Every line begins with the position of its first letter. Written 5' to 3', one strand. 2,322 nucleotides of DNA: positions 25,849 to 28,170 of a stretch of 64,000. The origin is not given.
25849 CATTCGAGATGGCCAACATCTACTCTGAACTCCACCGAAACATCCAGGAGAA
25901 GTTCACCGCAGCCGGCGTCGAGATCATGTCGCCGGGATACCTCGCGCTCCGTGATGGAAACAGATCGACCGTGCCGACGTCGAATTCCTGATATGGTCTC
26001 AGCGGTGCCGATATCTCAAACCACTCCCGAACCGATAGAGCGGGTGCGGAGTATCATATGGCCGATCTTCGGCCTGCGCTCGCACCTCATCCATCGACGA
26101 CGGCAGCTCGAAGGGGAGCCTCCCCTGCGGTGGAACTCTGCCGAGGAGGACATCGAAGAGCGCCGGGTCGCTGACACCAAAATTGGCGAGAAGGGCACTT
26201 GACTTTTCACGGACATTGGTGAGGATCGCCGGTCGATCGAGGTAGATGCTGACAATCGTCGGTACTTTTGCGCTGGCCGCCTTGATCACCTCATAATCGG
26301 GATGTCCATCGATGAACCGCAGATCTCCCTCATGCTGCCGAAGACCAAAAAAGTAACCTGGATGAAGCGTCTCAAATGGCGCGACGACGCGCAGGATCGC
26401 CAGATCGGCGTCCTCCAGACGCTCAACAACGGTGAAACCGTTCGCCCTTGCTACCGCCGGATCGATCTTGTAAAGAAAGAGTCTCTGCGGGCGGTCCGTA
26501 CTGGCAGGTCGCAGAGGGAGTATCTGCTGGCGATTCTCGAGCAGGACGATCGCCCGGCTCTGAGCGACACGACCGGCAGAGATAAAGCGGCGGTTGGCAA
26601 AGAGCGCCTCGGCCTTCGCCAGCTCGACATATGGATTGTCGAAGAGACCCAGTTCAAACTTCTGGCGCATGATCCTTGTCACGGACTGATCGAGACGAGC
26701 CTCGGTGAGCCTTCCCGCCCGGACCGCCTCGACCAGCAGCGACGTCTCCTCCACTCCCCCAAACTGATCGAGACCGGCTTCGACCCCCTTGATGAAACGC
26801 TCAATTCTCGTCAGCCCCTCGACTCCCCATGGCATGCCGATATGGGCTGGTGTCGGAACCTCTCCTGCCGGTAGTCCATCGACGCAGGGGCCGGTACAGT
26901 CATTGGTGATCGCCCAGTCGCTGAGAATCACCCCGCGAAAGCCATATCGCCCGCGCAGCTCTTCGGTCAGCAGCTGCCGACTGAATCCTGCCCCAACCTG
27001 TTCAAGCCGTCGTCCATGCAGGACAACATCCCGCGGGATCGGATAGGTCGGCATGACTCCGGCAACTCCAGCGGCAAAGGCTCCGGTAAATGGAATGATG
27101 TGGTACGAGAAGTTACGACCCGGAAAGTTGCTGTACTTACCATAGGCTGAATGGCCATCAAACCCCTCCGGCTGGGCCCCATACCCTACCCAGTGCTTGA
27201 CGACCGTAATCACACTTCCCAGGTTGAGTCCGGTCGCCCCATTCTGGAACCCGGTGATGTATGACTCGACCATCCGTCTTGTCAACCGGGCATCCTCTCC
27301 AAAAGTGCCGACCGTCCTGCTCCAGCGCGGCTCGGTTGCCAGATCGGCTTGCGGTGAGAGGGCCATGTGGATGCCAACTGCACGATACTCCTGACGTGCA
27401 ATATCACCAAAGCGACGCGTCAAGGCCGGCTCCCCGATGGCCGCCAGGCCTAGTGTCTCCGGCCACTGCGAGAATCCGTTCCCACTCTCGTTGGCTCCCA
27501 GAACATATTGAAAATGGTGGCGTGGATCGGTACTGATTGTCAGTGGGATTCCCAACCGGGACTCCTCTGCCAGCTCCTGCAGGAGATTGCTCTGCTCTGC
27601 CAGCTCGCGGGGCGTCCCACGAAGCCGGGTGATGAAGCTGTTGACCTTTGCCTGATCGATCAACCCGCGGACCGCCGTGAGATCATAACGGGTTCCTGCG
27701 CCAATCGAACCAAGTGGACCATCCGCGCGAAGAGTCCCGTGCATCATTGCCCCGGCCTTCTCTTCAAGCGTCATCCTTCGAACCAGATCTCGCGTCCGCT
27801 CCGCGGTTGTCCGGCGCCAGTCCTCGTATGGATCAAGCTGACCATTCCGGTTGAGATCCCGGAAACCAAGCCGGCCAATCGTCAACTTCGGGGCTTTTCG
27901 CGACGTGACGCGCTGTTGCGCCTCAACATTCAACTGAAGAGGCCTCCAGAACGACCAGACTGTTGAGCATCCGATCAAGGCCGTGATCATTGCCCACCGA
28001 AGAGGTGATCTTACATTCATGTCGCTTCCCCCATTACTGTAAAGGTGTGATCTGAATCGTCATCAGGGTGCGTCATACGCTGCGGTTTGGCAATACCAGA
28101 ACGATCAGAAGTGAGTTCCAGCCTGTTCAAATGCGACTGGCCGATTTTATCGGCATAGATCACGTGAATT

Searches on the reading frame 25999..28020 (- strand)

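Call 12: search_protein_families(library=pfam, proteins=[window:25999-28020:-], max_evalue=0.01)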
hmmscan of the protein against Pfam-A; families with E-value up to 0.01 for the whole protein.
window:25999-28020:- (673 aa): 2 families
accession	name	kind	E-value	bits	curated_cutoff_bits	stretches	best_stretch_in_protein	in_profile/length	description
PF00933.27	Glyco_hydro_3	-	4.6e-37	128.6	27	1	121-452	24-315/316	Glycosyl hydrolase family 3 N terminal domain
PF01915.27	Glyco_hydro_3_C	-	2.3e-13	51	31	1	574-670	99-200/200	Glycosyl hydrolase family 3 C-terminal domain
